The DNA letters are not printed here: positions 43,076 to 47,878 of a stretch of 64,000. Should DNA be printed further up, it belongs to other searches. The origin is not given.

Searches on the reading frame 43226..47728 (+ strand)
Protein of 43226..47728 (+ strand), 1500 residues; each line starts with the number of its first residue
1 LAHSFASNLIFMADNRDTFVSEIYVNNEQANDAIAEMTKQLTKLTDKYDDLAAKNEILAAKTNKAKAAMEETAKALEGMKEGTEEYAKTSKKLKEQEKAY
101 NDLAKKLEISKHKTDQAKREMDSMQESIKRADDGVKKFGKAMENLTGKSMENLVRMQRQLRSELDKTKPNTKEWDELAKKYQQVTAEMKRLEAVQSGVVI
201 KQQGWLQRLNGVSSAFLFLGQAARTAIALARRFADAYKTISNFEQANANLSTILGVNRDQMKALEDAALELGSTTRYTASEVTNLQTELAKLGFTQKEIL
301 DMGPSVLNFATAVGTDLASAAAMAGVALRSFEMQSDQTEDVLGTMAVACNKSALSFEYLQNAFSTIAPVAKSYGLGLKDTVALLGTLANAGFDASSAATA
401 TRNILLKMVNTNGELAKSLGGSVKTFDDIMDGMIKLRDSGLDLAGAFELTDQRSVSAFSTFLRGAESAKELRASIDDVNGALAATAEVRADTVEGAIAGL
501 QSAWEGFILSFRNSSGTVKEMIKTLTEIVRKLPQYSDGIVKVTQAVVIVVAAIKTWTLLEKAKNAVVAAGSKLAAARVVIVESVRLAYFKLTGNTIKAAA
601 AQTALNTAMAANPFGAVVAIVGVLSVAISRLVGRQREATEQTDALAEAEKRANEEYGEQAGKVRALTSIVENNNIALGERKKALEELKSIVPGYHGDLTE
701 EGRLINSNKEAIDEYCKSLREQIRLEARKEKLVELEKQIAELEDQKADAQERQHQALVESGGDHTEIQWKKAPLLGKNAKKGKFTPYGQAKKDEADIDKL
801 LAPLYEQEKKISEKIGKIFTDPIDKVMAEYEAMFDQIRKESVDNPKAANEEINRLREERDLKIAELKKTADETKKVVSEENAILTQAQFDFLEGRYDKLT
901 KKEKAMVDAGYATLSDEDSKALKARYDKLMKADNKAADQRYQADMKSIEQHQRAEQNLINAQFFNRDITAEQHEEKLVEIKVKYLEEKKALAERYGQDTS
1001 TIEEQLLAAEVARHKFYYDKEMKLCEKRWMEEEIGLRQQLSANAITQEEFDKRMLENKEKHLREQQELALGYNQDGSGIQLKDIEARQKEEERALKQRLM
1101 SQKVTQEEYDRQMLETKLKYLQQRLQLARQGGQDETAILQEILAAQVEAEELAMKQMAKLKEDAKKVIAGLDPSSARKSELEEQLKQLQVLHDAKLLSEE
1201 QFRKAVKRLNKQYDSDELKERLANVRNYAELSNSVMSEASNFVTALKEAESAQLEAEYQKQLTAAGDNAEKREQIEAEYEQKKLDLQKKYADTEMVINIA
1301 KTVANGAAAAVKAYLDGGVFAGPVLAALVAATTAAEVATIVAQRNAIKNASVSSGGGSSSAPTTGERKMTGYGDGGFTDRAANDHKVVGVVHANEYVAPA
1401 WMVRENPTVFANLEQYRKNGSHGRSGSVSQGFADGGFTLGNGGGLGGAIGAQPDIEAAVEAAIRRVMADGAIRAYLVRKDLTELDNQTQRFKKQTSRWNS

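Call 72: search_protein_families(library=pfam, proteins=[window:43226-47728:+], max_evalue=0.001)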
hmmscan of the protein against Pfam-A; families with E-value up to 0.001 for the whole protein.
window:43226-47728:+ (1500 aa): 1 family
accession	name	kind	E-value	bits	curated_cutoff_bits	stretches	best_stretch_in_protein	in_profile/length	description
PF10145.14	PhageMin_Tail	-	1.6e-34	120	33.2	1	265-437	1-174/201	Phage-related minor tail protein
